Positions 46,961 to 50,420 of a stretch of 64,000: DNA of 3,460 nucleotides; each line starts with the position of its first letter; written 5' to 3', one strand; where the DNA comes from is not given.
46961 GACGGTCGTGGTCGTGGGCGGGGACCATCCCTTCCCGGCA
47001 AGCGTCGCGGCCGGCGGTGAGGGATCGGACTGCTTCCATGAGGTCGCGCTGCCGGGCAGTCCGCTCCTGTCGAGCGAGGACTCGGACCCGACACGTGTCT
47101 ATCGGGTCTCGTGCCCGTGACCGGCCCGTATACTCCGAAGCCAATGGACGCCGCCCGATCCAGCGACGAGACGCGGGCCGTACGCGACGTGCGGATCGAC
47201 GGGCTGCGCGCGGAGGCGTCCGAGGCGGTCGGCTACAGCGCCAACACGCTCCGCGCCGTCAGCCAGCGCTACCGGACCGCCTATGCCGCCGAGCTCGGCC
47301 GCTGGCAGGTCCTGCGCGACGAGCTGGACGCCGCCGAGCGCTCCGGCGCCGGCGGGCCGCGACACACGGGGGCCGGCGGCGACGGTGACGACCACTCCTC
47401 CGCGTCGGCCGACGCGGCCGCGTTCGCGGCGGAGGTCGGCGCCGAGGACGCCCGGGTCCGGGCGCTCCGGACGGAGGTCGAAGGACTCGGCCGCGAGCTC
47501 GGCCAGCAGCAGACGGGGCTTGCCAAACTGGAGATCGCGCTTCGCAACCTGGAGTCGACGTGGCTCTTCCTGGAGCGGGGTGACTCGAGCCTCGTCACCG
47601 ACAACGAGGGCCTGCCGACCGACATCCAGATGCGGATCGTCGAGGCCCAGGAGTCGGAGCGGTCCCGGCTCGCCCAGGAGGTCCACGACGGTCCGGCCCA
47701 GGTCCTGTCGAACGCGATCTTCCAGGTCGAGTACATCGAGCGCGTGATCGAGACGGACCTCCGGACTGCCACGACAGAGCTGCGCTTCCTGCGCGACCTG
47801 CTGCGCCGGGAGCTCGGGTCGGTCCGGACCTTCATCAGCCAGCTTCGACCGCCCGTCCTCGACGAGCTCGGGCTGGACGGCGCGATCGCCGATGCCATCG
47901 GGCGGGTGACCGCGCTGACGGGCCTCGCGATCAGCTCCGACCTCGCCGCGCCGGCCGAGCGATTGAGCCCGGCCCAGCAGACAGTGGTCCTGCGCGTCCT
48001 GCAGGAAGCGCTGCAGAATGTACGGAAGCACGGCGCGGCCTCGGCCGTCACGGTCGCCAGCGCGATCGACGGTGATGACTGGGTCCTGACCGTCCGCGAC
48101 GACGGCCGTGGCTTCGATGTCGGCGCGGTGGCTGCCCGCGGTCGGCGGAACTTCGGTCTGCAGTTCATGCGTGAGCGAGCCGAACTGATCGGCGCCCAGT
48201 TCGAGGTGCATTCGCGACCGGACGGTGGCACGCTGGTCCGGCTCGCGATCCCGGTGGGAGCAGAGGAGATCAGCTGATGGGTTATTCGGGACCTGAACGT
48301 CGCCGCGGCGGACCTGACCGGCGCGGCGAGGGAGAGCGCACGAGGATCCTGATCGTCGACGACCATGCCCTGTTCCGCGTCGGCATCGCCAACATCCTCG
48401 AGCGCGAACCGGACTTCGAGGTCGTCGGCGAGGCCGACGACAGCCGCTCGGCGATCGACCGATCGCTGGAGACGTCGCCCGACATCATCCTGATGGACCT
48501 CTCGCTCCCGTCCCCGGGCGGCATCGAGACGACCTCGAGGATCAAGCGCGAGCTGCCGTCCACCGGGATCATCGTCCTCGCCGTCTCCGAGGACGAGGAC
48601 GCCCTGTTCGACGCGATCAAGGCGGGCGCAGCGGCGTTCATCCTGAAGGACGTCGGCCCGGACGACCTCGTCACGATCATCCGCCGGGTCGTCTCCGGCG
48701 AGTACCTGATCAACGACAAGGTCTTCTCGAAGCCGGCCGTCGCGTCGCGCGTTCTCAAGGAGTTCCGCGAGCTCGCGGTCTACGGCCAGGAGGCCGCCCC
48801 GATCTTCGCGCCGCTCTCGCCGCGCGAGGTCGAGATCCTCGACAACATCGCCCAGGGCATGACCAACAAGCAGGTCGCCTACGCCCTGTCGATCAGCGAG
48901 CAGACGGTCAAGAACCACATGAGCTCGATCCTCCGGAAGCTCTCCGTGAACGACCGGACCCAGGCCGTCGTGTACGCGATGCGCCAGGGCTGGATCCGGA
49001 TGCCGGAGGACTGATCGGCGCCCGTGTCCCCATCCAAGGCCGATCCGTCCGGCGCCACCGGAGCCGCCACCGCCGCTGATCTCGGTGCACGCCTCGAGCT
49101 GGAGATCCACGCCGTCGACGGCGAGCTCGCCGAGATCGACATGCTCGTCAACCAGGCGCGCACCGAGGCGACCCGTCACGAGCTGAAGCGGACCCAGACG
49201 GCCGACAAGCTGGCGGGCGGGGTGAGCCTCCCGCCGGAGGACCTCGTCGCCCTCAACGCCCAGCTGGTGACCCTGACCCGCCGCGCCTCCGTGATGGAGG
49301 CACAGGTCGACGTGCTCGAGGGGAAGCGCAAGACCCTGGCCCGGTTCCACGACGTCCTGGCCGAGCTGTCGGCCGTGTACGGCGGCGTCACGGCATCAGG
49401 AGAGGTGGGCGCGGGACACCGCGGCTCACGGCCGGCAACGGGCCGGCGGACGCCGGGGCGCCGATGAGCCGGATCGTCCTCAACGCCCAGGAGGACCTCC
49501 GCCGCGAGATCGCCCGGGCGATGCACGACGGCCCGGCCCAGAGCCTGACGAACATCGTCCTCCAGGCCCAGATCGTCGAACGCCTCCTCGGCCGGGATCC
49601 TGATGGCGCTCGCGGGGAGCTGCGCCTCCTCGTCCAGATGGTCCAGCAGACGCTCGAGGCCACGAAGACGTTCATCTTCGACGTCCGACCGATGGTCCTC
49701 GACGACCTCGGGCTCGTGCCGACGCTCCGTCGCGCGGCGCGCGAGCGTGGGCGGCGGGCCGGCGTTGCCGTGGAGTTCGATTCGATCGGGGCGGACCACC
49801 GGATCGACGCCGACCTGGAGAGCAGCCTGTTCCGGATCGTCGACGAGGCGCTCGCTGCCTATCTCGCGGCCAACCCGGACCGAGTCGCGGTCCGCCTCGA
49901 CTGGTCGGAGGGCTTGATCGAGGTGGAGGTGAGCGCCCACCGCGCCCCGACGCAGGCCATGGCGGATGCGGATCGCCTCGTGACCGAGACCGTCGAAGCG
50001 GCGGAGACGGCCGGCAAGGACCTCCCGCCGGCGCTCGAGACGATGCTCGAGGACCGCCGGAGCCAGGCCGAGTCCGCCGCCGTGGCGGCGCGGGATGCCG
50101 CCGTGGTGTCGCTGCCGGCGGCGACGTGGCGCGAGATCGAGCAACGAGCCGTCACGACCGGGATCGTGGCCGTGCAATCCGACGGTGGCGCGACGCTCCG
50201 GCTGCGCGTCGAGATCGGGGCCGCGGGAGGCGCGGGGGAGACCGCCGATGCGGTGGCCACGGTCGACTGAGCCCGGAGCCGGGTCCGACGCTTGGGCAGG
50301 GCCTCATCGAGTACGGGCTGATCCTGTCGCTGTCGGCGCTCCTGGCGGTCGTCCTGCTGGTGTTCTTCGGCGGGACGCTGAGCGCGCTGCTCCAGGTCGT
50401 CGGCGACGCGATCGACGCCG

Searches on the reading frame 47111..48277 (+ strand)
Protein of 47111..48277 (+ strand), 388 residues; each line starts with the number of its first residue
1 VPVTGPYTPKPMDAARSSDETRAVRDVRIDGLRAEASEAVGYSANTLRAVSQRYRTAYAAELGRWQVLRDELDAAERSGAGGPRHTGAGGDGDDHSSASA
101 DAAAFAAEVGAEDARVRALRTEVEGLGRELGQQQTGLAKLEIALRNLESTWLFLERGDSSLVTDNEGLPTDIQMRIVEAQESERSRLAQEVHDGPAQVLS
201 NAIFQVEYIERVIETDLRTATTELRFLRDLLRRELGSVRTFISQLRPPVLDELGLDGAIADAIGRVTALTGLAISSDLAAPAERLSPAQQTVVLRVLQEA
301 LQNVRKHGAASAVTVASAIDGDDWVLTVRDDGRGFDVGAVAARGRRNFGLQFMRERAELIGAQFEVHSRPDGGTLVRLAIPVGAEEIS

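Call 42: search_protein_families(library=pfam, proteins=[window:47111-48277:+], max_evalue=0.01)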
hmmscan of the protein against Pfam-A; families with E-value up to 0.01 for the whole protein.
window:47111-48277:+ (388 aa): 3 families
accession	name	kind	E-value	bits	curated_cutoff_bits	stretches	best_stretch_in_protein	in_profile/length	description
PF07730.19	HisKA_3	-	2.6e-13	50.7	24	1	183-250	1-68/68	Histidine kinase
PF02518.31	HATPase_c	-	2.2e-12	47.8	26.4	1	292-382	5-109/111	Histidine kinase-, DNA gyrase B-, and HSP90-like ATPase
PF13581.12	HATPase_c_2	-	0.00012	22.5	27.4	1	283-378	22-125/127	Histidine kinase-like ATPase domain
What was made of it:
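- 47111..49014 (+): HisKA_3 histidine kinase and LuxR-type response regulator; the kinase start overlaps the GT-C stop by 10 bp; candidate regulator (inferred). Pfam hits (call 42).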

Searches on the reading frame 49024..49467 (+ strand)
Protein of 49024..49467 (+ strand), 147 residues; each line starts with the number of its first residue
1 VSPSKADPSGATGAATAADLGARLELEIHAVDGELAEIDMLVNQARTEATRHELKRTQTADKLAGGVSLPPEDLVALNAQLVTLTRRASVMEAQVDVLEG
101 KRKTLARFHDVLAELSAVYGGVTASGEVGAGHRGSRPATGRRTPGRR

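Call 42: search_protein_families(library=pfam, proteins=[window:49024-49467:+], max_evalue=0.01)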
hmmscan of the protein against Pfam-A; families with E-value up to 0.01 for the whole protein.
window:49024-49467:+ (147 aa): 1 family
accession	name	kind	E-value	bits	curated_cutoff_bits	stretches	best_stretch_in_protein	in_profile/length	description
PF24481.2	CT398_CC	-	0.0004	20.7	27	1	24-119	34-129/180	CT398-like coiled coil hairpin domain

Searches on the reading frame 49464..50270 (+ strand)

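Call 42: search_protein_families(library=pfam, proteins=[window:49464-50270:+], max_evalue=0.01)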
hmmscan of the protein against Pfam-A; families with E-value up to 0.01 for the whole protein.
window:49464-50270:+ (268 aa): 1 family
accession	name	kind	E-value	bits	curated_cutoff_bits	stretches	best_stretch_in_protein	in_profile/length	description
PF07730.19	HisKA_3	-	1.5e-13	51.5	24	1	13-79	2-68/68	Histidine kinase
